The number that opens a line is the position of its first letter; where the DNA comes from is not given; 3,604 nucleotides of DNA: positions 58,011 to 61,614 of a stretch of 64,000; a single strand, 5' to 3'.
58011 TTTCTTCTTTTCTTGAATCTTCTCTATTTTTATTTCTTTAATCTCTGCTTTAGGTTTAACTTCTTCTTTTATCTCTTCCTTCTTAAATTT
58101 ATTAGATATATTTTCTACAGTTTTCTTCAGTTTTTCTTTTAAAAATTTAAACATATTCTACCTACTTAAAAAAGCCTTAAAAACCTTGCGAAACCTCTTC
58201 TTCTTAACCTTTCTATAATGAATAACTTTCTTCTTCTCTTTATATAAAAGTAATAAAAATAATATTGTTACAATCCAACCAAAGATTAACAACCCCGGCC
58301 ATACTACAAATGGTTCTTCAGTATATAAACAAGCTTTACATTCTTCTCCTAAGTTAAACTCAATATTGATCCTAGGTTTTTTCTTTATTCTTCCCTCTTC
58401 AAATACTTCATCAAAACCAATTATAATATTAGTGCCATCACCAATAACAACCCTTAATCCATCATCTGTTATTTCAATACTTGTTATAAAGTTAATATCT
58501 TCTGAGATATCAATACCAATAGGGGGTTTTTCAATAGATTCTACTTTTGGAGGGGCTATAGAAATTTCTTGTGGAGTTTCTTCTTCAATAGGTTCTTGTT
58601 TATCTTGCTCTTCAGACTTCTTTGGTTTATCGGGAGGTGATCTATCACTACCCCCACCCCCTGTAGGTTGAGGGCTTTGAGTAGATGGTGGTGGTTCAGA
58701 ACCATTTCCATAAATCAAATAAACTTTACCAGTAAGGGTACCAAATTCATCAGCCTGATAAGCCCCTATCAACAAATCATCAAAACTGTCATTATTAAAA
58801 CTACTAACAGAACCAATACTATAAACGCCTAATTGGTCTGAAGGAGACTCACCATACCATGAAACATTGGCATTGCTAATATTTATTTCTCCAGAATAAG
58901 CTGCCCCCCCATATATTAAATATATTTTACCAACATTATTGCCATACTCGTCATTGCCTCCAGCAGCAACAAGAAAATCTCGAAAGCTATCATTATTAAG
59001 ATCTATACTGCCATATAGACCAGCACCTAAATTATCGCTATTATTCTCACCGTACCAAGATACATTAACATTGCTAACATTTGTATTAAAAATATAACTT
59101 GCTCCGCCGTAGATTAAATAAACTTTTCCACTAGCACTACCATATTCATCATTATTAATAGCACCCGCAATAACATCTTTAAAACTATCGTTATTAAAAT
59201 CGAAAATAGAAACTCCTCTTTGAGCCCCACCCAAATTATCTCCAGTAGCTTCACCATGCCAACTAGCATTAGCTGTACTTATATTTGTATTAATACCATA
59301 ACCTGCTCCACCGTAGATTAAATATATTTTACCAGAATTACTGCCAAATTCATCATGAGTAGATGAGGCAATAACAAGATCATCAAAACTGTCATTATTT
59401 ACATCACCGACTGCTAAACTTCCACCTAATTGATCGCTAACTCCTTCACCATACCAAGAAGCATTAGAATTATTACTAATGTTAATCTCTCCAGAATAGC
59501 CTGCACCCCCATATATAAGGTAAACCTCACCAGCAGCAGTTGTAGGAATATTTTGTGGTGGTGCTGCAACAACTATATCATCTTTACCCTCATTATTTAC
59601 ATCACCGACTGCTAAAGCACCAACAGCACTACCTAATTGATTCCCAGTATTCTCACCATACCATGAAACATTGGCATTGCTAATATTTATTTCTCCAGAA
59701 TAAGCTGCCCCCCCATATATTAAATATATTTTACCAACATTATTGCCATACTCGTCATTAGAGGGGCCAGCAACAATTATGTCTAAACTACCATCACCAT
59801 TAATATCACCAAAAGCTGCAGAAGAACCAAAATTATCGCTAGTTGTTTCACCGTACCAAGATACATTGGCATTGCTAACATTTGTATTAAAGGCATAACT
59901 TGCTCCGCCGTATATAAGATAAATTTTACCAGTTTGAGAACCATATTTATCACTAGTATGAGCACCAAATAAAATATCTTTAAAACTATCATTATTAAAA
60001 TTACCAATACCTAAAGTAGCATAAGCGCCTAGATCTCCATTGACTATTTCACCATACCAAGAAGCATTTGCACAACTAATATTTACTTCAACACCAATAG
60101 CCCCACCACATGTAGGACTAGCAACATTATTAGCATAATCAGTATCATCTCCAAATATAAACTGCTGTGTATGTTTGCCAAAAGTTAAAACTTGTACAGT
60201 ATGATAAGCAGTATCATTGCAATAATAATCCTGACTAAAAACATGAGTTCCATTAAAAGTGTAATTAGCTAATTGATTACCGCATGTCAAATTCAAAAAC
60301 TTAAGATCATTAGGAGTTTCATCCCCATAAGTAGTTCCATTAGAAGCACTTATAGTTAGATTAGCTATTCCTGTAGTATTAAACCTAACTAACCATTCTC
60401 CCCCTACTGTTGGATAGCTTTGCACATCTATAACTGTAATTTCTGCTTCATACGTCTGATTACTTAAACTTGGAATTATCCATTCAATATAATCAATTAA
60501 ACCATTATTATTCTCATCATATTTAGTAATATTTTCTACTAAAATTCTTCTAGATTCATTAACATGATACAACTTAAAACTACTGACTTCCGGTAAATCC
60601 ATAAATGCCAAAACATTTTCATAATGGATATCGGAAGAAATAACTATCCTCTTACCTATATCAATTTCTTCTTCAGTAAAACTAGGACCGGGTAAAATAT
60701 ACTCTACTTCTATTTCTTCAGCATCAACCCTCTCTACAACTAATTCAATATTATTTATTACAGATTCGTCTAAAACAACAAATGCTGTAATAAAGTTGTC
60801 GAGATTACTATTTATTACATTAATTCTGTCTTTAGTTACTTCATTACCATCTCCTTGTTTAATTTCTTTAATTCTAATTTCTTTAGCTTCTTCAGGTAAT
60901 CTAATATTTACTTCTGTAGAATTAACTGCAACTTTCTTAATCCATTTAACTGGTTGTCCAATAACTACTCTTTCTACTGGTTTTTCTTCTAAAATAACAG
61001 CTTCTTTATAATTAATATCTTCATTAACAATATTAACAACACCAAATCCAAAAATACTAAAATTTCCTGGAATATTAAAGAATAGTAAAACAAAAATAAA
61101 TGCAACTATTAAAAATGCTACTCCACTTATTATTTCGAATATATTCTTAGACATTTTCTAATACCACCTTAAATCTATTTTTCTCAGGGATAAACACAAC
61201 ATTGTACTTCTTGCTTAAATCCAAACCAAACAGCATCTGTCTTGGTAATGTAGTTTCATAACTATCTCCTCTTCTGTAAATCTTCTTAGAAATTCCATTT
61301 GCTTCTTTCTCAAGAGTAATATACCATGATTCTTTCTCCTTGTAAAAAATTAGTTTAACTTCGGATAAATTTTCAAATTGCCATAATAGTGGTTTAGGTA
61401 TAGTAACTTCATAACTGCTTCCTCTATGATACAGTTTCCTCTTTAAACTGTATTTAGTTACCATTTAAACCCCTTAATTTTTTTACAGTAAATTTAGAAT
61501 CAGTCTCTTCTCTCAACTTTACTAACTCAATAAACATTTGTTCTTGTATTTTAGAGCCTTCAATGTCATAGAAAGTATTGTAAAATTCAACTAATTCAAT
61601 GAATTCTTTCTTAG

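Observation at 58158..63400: Shared, unnamed stalk + CxxC + TM anchor module on two neighbouring giant surface proteins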

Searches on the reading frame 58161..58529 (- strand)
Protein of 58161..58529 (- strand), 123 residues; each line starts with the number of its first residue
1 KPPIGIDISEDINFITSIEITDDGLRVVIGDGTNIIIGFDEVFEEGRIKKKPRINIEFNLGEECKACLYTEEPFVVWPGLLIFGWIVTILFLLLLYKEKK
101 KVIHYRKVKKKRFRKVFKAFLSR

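Call 11: search_protein_families(library=pfam, proteins=[window:58161-58529:-], max_evalue=10)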
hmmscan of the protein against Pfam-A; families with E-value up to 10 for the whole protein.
seq(123 aa): 1 family
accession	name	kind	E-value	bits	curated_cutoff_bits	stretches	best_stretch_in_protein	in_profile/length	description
PF00746.26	Gram_pos_anchor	-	0.22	11.9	20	1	78-101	18-41/43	LPXTG cell wall anchor motif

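Call 12: search_protein_families(library=ncbifam, proteins=[window:58161-58529:-], max_evalue=10)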
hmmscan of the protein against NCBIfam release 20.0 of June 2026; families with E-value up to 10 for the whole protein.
seq(123 aa): 0 families

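Call 13: find_homologous_proteins(query=A1, max_evalue=0.001)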
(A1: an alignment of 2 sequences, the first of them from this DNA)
Query A1 (2 sequences): 703 candidates shared short words with the query, none scored E <= 0.001.

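Call 15: find_related_loci(query=A1, collection=genome_contigs, flank=10000)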
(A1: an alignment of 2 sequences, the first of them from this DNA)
Query A1 (111 aa) in genome_contigs; peptide patterns used: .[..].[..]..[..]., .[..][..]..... (x = any residue, [..] = any of these).
373 stretches matched a pattern; 1 encode a relative of the query (tblastn E <= 1e-3); 1 distinct loci.
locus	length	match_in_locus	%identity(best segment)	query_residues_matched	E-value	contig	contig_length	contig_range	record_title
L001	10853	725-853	30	7-49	4e-6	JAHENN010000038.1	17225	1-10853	MAG: Haloarculaceae archaeon isolate BinSanityLC-kmean-bin_53-bin_0-refined_1 c_000006973118, whole genome shotgun seque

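Call 20: find_related_loci(query=A1, collection=metagenome_contigs, flank=10000)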
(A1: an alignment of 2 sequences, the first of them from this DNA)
Query A1 (111 aa) in metagenome_contigs; peptide patterns used: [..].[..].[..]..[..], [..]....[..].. (x = any residue, [..] = any of these).
600 stretches matched a pattern, but none encodes a relative of the query by tblastn (E <= 1e-3).

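Call 22: search_protein_representatives(alignment_id=A1)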
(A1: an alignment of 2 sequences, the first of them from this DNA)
Query: 2 sequences, 114 profile positions. Proteins with E-value up to 0.001 (for the whole library): 3; up to 1e-10: 3; up to 1e-30: 2. The best 3 are listed.
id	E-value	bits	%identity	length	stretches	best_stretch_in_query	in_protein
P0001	1.4e-59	215.3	-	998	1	1-111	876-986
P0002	8.7e-57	206.3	-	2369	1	1-114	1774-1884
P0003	6.2e-14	68.2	-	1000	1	4-98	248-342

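Call 27: list_cluster_members(proteins=[P0001, P0002, P0003])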
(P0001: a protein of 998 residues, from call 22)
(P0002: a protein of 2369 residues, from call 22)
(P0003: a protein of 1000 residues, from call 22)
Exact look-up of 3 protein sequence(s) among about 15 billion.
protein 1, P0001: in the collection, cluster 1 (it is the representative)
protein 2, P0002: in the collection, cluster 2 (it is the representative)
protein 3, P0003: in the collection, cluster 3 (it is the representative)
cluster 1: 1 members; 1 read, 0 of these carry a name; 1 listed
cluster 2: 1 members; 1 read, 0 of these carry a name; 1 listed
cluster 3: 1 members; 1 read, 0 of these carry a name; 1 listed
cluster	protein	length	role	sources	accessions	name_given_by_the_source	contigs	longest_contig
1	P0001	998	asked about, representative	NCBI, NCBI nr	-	-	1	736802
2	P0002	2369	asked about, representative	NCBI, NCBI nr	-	-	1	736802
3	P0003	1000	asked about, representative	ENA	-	-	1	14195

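Call 28: find_encoding_contigs(protein=P0003, flank=10000, max_places=4)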
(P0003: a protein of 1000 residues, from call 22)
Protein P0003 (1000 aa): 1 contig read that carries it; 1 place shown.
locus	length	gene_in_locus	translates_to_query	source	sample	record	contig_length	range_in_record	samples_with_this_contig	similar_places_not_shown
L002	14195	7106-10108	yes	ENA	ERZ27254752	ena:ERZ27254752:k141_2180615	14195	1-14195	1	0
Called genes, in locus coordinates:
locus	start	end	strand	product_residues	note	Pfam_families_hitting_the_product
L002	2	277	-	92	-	?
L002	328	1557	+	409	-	PF27218:MJ0043_C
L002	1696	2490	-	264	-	PF00575:S1 (weak), PF23459:S1_RRP5 (weak), PF07541:EIF_2_alpha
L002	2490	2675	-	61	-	PF01667:Ribosomal_S27e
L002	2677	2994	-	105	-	PF00935:Ribosomal_L44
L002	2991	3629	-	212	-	PF22090:Gins51_C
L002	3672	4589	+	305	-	PF01142:TruD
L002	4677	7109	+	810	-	-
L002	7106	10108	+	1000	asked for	-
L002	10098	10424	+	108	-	-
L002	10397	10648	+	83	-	-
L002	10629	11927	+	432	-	PF13884:Peptidase_S74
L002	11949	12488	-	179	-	-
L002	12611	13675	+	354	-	PF02881:SRP54_N, PF00448:SRP54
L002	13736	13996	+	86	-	PF04014:MazE_antitoxin (weak)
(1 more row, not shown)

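Call 39: find_homologous_proteins(query=A4, max_evalue=0.01)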
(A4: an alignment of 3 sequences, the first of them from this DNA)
Query A4 (3 sequences): the 8000 candidates sharing most words with the query were scored; none scored E <= 0.01.

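Call 41: predict_structure(alignment_id=A4)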
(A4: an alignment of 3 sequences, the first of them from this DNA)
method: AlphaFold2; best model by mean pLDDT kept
length: 123 residues; sequences in the alignment: 3
mean_pLDDT: 64.6   pTM: 0.31
mean pLDDT of the five models: 64.6, 60.7, 59.9, 58.4, 57.9
residues with pLDDT >= 90: 1; 70-90: 55; 50-70: 42; < 50: 25
segments of 3 or more residues with pLDDT < 50: 1-9, 103-107
pLDDT, mean of each block of 10 residues (from residue 1): 42 65 75 75 83 71 52 60 87 70 48 53 49
secondary structure, 60 per line:
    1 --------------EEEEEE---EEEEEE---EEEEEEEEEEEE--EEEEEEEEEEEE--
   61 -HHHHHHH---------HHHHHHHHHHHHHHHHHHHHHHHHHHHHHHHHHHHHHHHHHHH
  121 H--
elements in order: E15-20 E24-29 E33-44 E47-58 H62-68 H78-121

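Call 44: fold_search(model_id=the predicted structure, library=pdb)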
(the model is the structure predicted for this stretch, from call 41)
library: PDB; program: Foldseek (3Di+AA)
matches with E <= 10: 680; with E <= 0.001: 0
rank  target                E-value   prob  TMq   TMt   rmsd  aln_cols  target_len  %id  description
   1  3gre                  4.0e-01  0.85  0.24  0.09   4.2        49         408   24  Crystal structure of Saccharomyces cerevisiae Vps15 WD repeat domain (released 2009-07-28)
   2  5dfz_B                5.0e-01  0.75  0.24  0.04   5.0        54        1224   24  Structure of Vps34 complex II from S. cerevisiae. (released 2015-10-07)
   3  8e04                  5.3e-01  0.98  0.29  0.03   2.9        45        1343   16  Structure of monomeric LRRK1 (released 2023-08-30)
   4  8e05_A                5.9e-01  0.92  0.29  0.03   7.3        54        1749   13  Structure of dimeric LRRK1 (released 2023-08-30)
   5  4ydz_A                7.1e-01  0.21  0.19  0.18  13.9        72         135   17  Stress-induced protein 1 from Caenorhabditis elegans (released 2015-06-10)
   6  5oki_D                7.5e-01  0.44  0.18  0.17   9.2        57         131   10  Crystal structure of the Ctf18-1-8 module from Ctf18-RFC in complex with a 63 kDa fragment of DNA Polymerase epsilon (released 2017-12-20)
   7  2zxr                  7.5e-01  0.35  0.16  0.04   9.2        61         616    6  Crystal structure of RecJ in complex with Mg2+ from Thermus thermophilus HB8 (released 2010-01-05)
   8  8pv1_LT               7.9e-01  0.21  0.17  0.16   8.6        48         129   12  Chaetomium thermophilum pre-60S State 6 - pre-5S rotation - L1 intermediate - composite structure (released 2023-11-15)
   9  4ye0_A                8.4e-01  0.28  0.17  0.20  10.4        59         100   15  Stress-induced protein 1 truncation mutant (43 - 140) from Caenorhabditis elegans (released 2015-06-10)
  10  6qld_P                8.4e-01  0.28  0.21  0.12   8.8        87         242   17  Structure of inner kinetochore CCAN-Cenp-A complex (released 2019-10-02)
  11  9r5y_C                8.9e-01  0.54  0.23  0.34   4.3        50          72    0  Crystal structure of the C-terminal domain of human TNC in complex with Adhiron 52 (released 2025-06-18)
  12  5okc_H                9.5e-01  0.38  0.18  0.18   9.1        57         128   10  Crystal structure of the Ctf18-1-8 module from Ctf18-RFC (released 2017-12-20)
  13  2hql_C                1.1e+00  0.35  0.21  0.27   8.9        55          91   11  Crystal structure of a small single-stranded DNA binding protein from Mycoplasma pneumoniae (released 2007-05-01)
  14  6qlf_P                1.1e+00  0.33  0.25  0.15   8.1        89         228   17  Structure of inner kinetochore CCAN complex with mask1 (released 2019-10-02)
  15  4m5t_C                1.1e+00  0.23  0.15  0.20  10.7        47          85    8  Disulfide trapped human alphaB crystallin core domain in complex with C-terminal peptide (released 2014-04-09)
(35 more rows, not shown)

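Call 47: search_solved_structures(query=A4, max_evalue=10)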
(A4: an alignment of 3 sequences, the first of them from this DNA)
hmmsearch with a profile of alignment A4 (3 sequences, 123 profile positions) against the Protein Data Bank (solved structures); distinct sequences matched with E-value up to 10: 0.

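Call 87: search_protein_families(library=ncbifam, proteins=[P0002], max_evalue=0.01)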
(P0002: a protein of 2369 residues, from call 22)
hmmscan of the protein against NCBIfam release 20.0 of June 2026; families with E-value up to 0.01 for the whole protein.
P0002 (2369 aa): 1 family
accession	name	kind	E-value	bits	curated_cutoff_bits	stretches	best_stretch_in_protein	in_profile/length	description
NF052521.1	TafC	equivalog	5.5e-16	58.6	410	1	1299-1493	185-362/373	TafC family fimbrial protein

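Call 91: search_protein_families(library=pfam, proteins=[P0002], max_evalue=0.01)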
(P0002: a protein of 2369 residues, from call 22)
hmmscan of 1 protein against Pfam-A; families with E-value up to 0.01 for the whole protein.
P0002 (2369 aa): 4 families
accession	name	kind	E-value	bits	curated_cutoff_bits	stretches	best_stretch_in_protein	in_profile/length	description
PF13385.13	Laminin_G_3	-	5e-25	88.8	27.6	1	1315-1488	4-151/151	Concanavalin A-like lectin/glucanases superfamily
PF01839.29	FG-GAP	-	1.2e-20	73.4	22.1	3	649-681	5-36/37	FG-GAP repeat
PF00054.30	Laminin_G_1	-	0.00036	21.2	24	1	1401-1482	44-130/131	Laminin G domain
PF02210.31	Laminin_G_2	-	0.0054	17.6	22.9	0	1394-1477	37-123/126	Laminin G domain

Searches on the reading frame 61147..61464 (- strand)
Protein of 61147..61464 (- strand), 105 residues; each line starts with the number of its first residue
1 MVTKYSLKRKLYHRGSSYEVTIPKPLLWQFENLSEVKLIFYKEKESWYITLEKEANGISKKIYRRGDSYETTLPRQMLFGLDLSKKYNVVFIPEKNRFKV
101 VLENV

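Call 8: search_protein_families(library=pfam, proteins=[window:61147-61464:-], max_evalue=0.1)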
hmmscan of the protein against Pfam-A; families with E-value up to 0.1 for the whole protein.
window:61147-61464:- (105 aa): 1 family
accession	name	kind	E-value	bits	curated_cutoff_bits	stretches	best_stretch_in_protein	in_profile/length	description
PF25742.1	Phage_Gene33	-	0.039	14.6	27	1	16-61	34-79/100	Phage Gene 33 protein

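Call 9: search_protein_families(library=ncbifam, proteins=[window:61147-61464:-], max_evalue=0.1)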
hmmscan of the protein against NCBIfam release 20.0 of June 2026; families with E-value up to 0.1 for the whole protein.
window:61147-61464:- (105 aa): 0 families

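Call 46: search_solved_structures(query=window:61150-61464:-, max_evalue=10)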
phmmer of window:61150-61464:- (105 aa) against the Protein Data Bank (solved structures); distinct sequences matched with E-value up to 10: 4.
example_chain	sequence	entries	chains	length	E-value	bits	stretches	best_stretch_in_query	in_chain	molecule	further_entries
8c56_A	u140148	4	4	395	0.26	14.7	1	14-81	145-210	Cytosine-specific methyltransferase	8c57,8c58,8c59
4dkj_A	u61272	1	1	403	0.26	14.7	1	14-81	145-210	Cytosine-specific methyltransferase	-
5htf_A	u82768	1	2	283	0.67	13.4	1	36-82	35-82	Foldase protein PrsA 1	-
2v84_A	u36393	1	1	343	0.71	13.3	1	22-101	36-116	SPERMIDINE/PUTRESCINE ABC TRANSPORTER, PERIPLASMIC BINDING PROTEIN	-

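Call 57: search_solved_structures(query=A5, max_evalue=10, show_alignments=2)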
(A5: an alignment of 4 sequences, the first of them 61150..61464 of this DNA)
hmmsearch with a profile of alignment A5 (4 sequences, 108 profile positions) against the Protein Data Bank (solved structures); distinct sequences matched with E-value up to 10: 2.
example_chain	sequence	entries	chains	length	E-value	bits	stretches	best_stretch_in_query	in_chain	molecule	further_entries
9fny_A3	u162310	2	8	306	0.088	16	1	5-53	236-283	Archaeal Ribosome Dimerizing Factor (aRDF)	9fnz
9hcj_F0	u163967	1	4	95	0.85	12.8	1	36-99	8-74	Nup35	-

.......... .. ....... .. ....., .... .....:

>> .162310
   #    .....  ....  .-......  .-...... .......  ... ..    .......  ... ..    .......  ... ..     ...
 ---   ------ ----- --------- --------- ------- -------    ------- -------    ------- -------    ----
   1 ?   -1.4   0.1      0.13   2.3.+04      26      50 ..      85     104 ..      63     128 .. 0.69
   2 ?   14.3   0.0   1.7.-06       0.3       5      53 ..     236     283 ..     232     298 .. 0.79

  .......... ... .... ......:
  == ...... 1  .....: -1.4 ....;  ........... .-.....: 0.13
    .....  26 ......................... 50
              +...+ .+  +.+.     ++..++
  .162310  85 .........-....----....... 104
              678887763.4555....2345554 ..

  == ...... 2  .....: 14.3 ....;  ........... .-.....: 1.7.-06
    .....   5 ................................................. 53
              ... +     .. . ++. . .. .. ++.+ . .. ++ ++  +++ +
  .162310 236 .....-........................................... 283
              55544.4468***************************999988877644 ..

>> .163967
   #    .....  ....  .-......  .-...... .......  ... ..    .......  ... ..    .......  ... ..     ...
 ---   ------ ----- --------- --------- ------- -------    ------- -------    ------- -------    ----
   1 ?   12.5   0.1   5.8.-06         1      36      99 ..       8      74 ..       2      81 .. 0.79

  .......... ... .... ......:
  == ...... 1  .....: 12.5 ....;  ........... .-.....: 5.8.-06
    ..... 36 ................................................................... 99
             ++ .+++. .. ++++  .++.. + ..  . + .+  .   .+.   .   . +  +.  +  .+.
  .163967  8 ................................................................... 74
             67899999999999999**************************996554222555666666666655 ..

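Call 58: search_protein_families(library=pfam, alignment_id=A5, max_evalue=10)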
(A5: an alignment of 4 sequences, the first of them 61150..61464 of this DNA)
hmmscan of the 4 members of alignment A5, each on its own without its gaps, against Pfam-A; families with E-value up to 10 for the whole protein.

A. member 1, window:61150-61464:- (105 aa): 1 family
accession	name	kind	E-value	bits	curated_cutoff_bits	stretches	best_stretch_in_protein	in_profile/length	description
PF25742.1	Phage_Gene33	-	0.039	14.6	27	1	16-61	34-79/100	Phage Gene 33 protein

B. families by the number of members that match (of 4 scanned): 2 families
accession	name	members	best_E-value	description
PF15937.10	PrlF_antitoxin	2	0.01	prlF antitoxin for toxin YhaV_toxin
PF25742.1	Phage_Gene33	1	0.039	Phage Gene 33 protein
